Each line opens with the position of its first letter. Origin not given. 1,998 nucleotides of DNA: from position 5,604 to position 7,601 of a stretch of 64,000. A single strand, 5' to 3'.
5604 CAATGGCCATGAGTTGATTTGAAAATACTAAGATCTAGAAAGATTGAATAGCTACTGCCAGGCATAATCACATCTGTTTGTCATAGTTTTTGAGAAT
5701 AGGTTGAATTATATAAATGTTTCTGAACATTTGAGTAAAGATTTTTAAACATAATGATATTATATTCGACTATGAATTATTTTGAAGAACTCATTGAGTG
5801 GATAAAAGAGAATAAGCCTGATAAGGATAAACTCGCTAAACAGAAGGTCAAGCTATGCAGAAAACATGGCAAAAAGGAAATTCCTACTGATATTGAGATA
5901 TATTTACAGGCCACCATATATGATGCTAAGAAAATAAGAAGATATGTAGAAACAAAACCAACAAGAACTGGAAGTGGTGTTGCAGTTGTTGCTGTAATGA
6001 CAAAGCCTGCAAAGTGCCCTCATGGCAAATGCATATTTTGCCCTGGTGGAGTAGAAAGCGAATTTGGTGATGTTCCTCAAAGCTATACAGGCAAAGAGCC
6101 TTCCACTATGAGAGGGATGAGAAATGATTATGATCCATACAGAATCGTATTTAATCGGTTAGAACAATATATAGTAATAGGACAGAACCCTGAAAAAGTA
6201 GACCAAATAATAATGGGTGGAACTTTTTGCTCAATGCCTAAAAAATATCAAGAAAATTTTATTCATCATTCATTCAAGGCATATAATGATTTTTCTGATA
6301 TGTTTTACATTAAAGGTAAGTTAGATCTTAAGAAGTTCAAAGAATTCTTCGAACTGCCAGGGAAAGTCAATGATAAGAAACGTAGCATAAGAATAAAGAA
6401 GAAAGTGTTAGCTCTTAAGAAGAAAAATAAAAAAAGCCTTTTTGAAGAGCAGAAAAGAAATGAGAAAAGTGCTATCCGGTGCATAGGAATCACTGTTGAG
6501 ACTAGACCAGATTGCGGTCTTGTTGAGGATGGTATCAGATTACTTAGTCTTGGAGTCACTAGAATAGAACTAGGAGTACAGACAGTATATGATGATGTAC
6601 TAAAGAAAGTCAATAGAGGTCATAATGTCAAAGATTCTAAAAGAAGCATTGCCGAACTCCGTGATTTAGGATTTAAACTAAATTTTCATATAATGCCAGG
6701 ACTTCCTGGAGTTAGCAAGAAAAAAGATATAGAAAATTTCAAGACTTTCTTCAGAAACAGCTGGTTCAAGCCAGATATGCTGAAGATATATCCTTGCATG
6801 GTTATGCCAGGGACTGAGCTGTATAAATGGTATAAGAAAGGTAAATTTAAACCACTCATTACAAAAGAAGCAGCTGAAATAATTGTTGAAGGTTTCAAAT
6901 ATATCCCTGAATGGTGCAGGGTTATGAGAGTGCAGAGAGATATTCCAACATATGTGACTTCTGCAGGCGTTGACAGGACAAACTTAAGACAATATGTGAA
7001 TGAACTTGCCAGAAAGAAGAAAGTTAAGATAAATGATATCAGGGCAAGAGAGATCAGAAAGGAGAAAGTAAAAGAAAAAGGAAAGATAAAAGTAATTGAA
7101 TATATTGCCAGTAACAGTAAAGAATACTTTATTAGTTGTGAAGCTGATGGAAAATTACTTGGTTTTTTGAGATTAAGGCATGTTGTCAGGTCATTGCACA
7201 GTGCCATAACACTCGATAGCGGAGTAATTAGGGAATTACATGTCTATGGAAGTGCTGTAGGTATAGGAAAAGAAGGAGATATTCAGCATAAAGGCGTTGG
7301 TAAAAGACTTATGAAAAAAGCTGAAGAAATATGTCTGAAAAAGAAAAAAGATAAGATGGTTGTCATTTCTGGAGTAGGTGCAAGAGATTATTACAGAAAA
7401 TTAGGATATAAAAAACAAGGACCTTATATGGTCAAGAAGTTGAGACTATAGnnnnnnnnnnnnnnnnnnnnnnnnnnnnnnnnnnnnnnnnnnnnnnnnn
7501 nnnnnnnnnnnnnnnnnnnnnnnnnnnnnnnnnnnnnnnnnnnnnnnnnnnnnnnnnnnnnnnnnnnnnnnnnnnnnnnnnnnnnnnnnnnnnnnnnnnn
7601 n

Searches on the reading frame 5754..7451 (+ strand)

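Call 10: search_protein_families(library=pfam, proteins=[window:5754-7451:+])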
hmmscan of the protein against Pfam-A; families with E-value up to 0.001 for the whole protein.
window:5754-7451:+ (565 aa): 6 families
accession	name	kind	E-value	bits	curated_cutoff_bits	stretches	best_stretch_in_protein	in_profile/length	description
PF16199.10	Radical_SAM_C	-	4.7e-20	71.9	31.9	1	340-416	1-80/85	Radical_SAM C-terminal domain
PF04055.27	Radical_SAM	-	2.7e-14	54.1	29.5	1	93-323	11-157/166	Radical SAM superfamily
PF13673.13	Acetyltransf_10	-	7.4e-09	36.1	23.6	1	458-558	32-113/128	Acetyltransferase (GNAT) domain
PF00583.31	Acetyltransf_1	-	1.7e-08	35.2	20.7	1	448-552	22-116/116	Acetyltransferase (GNAT) family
PF13508.13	Acetyltransf_7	-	2.7e-06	28.1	27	1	457-554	3-84/84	Acetyltransferase (GNAT) domain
PF23613.1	ELP3_N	-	6.9e-06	26.4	27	1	12-72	7-69/70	ELP3 N-terminal domain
